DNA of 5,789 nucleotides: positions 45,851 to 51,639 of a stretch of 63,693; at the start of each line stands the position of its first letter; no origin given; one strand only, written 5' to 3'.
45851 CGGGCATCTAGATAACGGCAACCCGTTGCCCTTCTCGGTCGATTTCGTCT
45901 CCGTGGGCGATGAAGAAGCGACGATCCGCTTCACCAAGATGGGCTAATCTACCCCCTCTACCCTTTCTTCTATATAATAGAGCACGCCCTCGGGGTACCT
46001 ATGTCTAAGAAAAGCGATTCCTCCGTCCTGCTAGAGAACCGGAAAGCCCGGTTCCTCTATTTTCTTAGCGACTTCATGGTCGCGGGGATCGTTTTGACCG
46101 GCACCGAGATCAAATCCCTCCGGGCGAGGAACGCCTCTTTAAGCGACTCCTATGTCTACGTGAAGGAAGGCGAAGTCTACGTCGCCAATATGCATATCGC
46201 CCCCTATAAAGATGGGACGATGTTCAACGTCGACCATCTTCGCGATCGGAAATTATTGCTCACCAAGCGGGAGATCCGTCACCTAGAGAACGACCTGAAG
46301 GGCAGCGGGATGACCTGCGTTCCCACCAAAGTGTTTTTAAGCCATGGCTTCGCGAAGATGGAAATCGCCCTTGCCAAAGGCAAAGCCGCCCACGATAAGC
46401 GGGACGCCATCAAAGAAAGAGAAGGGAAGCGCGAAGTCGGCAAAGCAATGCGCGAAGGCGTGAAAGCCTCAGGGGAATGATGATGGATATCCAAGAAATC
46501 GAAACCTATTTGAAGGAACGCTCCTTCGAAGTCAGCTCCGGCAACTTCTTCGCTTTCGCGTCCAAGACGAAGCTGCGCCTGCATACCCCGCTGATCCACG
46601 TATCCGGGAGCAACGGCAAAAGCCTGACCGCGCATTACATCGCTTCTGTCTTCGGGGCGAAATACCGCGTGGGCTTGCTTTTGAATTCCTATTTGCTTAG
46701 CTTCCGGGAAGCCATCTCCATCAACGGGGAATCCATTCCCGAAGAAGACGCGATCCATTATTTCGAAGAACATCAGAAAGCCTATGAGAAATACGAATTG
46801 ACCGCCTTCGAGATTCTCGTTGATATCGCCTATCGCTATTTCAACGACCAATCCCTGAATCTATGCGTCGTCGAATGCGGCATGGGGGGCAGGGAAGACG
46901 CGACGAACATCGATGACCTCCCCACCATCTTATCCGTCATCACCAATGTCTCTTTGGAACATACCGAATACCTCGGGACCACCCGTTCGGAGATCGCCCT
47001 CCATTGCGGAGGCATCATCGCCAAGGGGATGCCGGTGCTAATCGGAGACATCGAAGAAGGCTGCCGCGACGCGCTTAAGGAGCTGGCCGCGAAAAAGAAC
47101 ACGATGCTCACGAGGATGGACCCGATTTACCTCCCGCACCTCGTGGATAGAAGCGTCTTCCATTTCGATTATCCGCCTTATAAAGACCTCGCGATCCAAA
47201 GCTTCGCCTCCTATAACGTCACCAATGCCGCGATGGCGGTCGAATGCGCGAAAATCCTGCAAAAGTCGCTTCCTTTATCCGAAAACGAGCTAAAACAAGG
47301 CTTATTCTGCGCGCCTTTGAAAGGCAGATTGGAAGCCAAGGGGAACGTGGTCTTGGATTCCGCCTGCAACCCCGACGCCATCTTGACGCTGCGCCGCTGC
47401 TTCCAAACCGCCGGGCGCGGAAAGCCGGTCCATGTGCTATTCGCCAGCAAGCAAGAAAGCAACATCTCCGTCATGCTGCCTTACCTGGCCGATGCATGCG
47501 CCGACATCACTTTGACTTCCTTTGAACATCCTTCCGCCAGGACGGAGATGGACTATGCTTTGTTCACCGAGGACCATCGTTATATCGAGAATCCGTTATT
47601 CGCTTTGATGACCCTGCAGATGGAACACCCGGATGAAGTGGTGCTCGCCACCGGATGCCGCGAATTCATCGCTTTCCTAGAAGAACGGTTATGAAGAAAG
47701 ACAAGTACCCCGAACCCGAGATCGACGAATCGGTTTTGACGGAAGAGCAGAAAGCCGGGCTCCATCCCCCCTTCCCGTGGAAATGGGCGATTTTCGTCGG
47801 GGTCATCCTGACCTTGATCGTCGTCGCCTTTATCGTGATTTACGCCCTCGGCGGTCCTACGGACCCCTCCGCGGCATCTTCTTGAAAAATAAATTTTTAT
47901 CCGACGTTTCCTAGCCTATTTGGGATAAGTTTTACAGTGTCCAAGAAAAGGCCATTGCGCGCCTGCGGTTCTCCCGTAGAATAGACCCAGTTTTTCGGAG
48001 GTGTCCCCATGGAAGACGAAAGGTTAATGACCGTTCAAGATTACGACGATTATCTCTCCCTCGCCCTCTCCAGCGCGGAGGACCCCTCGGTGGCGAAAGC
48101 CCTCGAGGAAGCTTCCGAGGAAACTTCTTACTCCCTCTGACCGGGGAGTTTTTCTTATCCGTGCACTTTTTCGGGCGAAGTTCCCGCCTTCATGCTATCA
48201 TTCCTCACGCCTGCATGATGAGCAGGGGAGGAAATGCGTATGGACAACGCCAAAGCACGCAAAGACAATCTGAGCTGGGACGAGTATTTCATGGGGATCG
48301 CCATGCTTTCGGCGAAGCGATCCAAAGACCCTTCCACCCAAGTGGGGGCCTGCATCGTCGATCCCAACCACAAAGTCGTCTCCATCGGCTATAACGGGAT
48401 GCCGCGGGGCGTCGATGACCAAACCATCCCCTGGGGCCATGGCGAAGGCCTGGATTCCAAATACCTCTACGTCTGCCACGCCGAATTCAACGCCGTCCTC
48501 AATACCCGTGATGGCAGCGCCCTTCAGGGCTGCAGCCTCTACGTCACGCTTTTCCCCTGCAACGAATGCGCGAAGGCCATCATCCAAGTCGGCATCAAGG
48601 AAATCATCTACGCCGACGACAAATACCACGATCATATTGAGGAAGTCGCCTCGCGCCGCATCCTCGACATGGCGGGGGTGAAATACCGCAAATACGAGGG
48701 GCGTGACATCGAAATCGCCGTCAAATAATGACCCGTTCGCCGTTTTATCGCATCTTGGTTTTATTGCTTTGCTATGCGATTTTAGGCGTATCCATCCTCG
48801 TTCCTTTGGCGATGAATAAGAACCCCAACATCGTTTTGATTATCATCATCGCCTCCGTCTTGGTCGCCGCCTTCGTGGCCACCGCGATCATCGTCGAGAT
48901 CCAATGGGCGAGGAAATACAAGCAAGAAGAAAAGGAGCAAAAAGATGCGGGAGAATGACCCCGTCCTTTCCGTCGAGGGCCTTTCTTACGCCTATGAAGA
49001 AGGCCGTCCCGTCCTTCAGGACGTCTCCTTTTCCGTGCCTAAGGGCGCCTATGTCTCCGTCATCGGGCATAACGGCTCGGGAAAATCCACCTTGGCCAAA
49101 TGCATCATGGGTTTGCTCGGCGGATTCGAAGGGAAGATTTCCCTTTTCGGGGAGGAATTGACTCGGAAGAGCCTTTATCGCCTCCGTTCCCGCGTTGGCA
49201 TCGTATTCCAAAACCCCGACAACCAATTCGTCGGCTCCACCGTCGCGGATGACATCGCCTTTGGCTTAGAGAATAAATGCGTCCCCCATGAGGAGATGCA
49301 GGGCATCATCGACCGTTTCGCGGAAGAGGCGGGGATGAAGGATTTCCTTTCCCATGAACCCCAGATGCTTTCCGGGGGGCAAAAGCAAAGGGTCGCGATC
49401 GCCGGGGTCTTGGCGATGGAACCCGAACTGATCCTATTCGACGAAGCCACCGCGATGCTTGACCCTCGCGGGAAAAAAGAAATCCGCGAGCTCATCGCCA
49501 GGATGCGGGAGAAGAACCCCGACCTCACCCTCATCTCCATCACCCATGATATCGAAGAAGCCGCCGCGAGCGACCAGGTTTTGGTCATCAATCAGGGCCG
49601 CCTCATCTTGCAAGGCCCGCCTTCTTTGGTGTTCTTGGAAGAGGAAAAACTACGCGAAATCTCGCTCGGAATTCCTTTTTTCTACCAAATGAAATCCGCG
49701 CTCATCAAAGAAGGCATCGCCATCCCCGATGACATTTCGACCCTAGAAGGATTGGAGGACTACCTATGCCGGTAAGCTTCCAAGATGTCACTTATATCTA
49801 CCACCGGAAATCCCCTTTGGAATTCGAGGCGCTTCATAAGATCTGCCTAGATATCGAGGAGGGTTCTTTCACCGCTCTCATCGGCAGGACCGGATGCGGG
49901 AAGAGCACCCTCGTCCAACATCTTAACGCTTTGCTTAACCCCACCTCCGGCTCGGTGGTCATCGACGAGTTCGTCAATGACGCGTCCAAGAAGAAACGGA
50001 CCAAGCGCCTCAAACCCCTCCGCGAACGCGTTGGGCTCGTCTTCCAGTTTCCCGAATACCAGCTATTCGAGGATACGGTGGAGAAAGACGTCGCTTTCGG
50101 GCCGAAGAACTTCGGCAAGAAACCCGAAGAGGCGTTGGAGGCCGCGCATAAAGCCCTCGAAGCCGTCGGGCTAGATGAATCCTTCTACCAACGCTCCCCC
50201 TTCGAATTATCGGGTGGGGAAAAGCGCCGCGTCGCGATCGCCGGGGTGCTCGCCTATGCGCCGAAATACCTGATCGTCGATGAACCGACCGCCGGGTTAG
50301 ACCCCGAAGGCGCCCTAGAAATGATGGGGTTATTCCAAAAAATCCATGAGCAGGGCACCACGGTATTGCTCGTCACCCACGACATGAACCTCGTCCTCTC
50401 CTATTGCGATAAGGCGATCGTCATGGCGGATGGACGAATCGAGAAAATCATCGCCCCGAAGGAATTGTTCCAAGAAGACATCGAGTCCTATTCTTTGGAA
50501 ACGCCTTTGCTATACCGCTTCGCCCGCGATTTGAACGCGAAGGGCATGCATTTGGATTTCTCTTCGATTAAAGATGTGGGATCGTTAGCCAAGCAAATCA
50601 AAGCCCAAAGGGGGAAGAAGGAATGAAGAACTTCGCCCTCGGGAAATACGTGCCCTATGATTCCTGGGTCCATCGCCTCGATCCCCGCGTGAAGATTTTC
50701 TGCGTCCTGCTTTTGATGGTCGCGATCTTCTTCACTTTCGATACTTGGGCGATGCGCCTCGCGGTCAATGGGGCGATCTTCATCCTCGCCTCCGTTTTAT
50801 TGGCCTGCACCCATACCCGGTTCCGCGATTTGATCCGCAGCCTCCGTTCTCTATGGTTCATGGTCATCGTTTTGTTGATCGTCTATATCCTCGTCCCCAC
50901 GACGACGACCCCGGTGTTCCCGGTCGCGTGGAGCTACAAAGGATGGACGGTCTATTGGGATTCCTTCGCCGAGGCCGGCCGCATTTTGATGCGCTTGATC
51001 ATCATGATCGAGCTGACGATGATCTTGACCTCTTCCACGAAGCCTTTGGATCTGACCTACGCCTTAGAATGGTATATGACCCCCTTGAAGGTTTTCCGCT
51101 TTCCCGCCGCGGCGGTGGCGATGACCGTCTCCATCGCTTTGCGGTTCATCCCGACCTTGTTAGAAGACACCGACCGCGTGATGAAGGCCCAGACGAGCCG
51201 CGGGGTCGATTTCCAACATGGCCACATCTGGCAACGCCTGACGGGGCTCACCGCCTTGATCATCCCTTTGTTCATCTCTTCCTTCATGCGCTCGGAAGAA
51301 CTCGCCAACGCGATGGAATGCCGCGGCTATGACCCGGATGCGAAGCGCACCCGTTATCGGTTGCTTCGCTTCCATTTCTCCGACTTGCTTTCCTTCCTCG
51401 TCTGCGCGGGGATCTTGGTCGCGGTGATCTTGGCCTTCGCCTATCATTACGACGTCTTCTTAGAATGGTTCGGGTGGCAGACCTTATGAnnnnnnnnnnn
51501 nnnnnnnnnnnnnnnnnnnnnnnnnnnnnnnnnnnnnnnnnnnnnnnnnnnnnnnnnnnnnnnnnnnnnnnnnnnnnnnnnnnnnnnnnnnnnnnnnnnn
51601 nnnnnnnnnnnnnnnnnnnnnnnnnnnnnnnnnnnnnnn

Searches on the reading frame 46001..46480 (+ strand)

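Call 26: search_protein_families(library=pfam, proteins=[window:46001-46480:+], max_evalue=0.001)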
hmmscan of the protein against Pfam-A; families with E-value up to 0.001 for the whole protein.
window:46001-46480:+ (159 aa): 1 family
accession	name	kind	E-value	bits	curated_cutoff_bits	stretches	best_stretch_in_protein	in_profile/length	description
PF01668.23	SmpB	-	2.7e-54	183.4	27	1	11-151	2-142/143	SmpB protein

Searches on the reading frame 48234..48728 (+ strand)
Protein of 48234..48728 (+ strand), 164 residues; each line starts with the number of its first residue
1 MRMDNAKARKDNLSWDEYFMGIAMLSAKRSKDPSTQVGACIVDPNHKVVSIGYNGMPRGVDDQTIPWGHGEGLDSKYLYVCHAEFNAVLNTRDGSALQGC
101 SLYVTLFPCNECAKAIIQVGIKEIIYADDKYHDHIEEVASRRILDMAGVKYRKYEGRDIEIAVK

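Call 26: search_protein_families(library=pfam, proteins=[window:48234-48728:+], max_evalue=0.001)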
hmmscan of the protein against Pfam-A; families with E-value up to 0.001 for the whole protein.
window:48234-48728:+ (164 aa): 3 families
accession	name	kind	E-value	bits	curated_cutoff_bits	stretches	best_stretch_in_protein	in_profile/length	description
PF00383.29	dCMP_cyt_deam_1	-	7.7e-28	96.8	25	1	14-127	2-101/102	Cytidine and deoxycytidylate deaminase zinc-binding region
PF14437.12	MafB19-deam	-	4.5e-14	53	27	1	14-129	2-102/142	MafB19-like deaminase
PF14439.12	Bd3614-deam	-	0.00043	20.7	38.5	0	80-121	34-79/113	Bd3614-like deaminase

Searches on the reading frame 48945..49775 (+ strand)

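Call 26: search_protein_families(library=pfam, proteins=[window:48945-49775:+], max_evalue=0.001)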
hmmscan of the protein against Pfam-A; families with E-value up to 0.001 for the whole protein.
window:48945-49775:+ (276 aa): 4 families
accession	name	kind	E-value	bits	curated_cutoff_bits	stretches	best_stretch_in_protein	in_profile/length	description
PF00005.33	ABC_tran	-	7.2e-33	114.5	25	1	24-170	1-137/137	ABC transporter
PF02463.25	SMC_N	-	1.1e-10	41.8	40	1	36-213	26-209/220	RecF/RecN/SMC N terminal domain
PF13304.12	AAA_21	-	1.7e-05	25.5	27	0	39-57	4-22/304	AAA domain, putative AbiEii toxin, Type IV TA system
PF13476.12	AAA_23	-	0.00053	21.1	27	1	39-67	24-52/201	AAA domain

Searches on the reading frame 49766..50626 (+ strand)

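Call 26: search_protein_families(library=pfam, proteins=[window:49766-50626:+], max_evalue=0.001)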
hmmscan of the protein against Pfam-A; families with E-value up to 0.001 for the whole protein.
window:49766-50626:+ (286 aa): 6 families
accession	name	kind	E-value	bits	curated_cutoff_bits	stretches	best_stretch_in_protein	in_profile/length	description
PF00005.33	ABC_tran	-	2e-28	100.1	25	1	23-176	1-137/137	ABC transporter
PF13304.12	AAA_21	-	7.5e-11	43.1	27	1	142-210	232-303/304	AAA domain, putative AbiEii toxin, Type IV TA system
PF02463.25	SMC_N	-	3.2e-05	23.9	40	1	33-211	24-203/220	RecF/RecN/SMC N terminal domain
PF13555.12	AAA_29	-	3.3e-05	24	27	1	27-61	16-50/61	P-loop containing region of AAA domain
PF13175.12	AAA_15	-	4e-05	23.8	32.1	1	22-81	13-69/374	AAA ATPase domain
PF13401.12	AAA_22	-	5e-05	24.1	27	1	32-91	4-60/130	AAA domain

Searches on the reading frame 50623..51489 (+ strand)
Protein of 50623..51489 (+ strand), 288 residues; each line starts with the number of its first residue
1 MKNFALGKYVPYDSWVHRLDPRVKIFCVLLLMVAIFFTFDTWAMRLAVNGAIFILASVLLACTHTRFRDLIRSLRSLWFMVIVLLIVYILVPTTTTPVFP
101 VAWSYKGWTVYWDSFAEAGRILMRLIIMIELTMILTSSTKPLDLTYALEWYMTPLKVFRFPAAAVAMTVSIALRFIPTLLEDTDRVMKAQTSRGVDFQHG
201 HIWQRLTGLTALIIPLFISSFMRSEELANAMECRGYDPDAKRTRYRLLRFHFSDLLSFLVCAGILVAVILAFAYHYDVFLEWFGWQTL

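Call 27: search_protein_families(library=pfam, proteins=[window:50623-51489:+], max_evalue=0.001)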
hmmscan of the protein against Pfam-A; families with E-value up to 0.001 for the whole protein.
window:50623-51489:+ (288 aa): 1 family
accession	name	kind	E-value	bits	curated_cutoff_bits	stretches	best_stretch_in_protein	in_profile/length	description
PF02361.21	CbiQ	-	2.3e-37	129.2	25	1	14-242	3-213/216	Cobalt transport protein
